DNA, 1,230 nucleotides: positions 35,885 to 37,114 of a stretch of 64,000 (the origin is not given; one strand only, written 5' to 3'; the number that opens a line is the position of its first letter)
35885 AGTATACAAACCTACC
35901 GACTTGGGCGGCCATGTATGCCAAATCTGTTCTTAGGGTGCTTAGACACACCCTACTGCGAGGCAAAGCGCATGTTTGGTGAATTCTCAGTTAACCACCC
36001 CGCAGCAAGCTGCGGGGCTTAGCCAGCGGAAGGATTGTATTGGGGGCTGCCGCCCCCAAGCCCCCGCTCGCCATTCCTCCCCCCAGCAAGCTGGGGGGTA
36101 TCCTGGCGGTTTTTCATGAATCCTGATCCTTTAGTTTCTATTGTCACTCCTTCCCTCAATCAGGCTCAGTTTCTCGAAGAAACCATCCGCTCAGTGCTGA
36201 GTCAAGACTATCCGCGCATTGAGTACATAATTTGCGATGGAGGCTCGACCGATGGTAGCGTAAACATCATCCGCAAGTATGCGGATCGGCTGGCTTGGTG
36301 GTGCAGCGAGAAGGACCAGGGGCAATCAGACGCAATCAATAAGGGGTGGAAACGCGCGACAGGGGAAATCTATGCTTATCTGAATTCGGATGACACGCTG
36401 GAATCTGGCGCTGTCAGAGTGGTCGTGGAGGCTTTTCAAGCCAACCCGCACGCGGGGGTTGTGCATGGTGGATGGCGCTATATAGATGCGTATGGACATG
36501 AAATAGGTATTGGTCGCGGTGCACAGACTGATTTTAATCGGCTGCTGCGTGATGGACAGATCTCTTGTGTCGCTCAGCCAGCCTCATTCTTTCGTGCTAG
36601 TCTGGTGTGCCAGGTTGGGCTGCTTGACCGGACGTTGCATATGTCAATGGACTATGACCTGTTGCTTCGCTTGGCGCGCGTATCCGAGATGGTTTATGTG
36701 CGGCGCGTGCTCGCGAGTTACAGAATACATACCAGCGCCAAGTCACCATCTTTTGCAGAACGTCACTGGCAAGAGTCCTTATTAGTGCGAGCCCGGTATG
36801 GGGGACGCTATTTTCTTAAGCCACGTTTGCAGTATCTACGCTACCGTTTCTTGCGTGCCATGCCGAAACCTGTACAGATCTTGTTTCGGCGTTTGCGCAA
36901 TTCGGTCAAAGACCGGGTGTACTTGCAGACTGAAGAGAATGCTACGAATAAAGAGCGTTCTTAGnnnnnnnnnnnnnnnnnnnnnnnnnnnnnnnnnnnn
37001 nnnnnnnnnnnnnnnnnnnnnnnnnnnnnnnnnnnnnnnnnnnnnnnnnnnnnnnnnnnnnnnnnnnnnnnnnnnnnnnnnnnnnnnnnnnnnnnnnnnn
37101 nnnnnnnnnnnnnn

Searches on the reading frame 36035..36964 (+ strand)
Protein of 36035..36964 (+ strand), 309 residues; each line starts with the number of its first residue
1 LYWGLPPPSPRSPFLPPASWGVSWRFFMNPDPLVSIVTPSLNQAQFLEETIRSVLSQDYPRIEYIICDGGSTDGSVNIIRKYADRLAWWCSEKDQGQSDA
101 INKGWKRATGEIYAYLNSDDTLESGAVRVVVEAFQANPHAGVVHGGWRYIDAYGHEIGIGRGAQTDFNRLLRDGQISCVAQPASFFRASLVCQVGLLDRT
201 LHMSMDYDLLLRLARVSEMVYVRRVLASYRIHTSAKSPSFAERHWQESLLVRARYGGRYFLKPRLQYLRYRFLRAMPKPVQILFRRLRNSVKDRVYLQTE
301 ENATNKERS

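Call 45: search_protein_families(library=pfam, proteins=[window:36035-36964:+], max_evalue=0.0001)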
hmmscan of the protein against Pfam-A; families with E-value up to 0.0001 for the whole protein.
window:36035-36964:+ (309 aa): 3 families
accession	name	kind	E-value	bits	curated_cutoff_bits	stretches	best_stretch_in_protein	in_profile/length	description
PF00535.33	Glycos_transf_2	-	3.8e-27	95.7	23.3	1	35-159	1-128/168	Glycosyl transferase family 2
PF13641.12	Glyco_tranf_2_3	-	1.9e-09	38.3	27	1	32-222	2-203/230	Glycosyltransferase like family 2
PF10111.15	Glyco_tranf_2_2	-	3.2e-09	37.1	27.3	1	43-250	11-236/276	Glycosyltransferase like family 2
